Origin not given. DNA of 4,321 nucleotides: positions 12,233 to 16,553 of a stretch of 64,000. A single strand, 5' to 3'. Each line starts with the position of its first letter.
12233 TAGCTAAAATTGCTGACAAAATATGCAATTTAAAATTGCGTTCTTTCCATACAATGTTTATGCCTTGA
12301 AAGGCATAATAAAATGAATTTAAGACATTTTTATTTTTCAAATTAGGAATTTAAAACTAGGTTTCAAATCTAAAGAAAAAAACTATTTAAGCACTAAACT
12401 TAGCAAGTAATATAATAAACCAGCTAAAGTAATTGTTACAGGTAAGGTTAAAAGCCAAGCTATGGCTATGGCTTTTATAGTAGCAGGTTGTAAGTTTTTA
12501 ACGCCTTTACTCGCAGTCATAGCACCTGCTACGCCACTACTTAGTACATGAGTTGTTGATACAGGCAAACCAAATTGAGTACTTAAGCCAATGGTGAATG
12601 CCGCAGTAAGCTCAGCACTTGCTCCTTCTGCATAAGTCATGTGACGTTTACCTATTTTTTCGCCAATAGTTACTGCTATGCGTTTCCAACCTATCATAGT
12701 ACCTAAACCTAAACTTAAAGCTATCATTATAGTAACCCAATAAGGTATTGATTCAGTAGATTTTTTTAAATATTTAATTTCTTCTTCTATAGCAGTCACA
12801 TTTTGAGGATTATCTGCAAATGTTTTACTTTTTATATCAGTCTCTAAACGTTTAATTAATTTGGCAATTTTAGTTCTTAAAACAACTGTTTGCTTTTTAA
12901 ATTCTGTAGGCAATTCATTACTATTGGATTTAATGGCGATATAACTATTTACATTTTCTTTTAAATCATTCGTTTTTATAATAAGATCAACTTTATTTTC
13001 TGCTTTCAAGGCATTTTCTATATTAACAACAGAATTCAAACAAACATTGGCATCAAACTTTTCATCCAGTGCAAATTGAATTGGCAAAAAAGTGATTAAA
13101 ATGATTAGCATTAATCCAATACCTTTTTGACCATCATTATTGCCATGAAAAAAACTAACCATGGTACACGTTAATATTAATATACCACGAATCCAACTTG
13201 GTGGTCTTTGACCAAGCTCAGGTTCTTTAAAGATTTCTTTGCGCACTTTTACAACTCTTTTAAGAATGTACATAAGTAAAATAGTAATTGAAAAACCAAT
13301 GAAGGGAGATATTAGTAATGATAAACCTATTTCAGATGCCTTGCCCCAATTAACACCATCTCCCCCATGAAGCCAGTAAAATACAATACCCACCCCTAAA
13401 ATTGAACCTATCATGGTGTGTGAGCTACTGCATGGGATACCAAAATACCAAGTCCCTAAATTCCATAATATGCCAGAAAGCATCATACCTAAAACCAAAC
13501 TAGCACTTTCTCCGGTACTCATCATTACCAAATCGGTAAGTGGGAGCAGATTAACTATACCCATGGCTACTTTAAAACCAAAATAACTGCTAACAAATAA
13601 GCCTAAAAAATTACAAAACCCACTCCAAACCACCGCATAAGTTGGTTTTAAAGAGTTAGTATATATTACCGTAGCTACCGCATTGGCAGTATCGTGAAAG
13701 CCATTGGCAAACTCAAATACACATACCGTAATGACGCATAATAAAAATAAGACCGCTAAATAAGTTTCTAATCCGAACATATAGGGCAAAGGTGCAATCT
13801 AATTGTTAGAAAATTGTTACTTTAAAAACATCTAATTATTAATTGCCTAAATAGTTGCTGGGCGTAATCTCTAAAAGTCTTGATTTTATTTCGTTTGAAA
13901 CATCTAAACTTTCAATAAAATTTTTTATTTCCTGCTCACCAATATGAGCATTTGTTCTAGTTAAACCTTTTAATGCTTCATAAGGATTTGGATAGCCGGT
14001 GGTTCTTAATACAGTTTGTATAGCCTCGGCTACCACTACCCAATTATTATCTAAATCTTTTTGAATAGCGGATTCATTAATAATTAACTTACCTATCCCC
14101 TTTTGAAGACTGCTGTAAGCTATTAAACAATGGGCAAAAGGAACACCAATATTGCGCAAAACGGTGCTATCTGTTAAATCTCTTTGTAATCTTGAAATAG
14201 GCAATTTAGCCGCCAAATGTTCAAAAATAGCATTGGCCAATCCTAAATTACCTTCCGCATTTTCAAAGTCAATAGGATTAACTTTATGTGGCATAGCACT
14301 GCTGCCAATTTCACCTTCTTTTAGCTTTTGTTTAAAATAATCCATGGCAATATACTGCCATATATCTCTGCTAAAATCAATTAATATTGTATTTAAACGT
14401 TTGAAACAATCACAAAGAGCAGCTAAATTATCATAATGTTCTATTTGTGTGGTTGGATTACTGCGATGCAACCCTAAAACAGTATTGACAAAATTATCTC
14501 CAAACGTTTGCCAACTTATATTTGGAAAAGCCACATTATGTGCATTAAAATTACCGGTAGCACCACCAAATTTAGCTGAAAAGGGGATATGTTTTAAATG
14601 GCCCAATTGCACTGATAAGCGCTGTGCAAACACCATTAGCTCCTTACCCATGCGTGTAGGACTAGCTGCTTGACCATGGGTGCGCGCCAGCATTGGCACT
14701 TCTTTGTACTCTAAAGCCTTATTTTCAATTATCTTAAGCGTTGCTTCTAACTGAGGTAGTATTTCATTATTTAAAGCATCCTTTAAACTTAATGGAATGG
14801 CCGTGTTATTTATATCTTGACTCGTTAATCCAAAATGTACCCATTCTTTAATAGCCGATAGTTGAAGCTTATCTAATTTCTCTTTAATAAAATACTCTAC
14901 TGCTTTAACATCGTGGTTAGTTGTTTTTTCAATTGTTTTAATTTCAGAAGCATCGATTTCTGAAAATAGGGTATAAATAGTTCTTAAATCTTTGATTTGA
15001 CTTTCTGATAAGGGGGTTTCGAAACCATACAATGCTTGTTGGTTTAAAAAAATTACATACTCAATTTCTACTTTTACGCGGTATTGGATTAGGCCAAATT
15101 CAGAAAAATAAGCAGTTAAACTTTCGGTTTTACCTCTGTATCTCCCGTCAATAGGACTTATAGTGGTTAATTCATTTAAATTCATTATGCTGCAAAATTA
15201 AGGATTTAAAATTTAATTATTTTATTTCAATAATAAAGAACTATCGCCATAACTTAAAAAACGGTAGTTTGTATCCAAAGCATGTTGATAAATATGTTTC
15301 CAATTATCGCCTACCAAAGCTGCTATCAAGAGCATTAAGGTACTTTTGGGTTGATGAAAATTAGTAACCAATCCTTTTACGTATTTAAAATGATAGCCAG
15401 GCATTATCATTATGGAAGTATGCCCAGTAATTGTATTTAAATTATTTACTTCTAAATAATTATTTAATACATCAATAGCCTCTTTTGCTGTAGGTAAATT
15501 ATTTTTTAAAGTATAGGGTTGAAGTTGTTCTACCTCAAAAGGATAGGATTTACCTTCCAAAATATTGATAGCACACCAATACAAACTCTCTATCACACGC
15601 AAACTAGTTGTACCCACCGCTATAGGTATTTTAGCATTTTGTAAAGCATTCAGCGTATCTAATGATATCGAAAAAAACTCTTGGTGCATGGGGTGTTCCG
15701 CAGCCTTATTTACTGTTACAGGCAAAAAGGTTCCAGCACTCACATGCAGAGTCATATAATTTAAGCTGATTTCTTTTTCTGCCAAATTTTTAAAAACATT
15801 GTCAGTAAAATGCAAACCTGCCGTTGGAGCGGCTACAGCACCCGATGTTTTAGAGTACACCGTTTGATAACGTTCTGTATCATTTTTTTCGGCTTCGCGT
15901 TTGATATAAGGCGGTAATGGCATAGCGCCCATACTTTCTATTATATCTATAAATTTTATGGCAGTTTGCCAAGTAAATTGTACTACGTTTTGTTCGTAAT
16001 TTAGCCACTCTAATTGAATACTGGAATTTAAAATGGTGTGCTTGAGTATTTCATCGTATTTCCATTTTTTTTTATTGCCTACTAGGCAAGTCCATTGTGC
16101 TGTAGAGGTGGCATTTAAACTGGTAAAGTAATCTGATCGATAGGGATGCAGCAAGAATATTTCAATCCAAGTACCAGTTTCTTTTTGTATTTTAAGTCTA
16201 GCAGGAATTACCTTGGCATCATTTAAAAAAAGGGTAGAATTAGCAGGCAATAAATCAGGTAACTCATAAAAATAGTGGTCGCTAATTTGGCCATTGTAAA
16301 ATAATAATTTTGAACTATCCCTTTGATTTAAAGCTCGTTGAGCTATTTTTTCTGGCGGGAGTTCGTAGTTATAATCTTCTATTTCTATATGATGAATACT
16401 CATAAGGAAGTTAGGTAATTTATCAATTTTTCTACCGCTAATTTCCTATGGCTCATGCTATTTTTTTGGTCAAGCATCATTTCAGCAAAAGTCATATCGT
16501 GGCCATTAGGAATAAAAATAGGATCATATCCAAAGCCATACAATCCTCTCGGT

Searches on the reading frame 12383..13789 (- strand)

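Call 88: search_protein_families(library=pfam, proteins=[window:12383-13789:-], max_evalue=0.00001)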
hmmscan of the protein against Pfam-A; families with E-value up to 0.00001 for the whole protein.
window:12383-13789:- (468 aa): 1 family
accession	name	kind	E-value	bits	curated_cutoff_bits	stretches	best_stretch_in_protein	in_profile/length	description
PF01384.25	PHO4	-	8.5e-86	288.5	33.7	1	29-456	1-350/350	Phosphate transporter family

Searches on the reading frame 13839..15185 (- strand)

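Call 88: search_protein_families(library=pfam, proteins=[window:13839-15185:-], max_evalue=0.00001)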
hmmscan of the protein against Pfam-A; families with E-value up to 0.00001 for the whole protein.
window:13839-15185:- (448 aa): 2 families
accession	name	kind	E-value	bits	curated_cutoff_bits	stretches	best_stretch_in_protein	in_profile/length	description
PF00206.25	Lyase_1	-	7e-58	196.9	27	1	14-312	1-305/312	Lyase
PF08328.16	ASL_C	-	1.4e-48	164.1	35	1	331-446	1-115/115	Adenylosuccinate lyase C-terminal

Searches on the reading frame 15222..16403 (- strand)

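Call 88: search_protein_families(library=pfam, proteins=[window:15222-16403:-], max_evalue=0.00001)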
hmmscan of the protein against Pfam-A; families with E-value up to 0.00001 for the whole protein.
window:15222-16403:- (393 aa): 1 family
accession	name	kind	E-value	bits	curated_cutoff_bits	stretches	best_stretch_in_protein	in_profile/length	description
PF02547.20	Queuosine_synth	-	6.4e-98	328.3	25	1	9-391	2-322/322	Queuosine biosynthesis protein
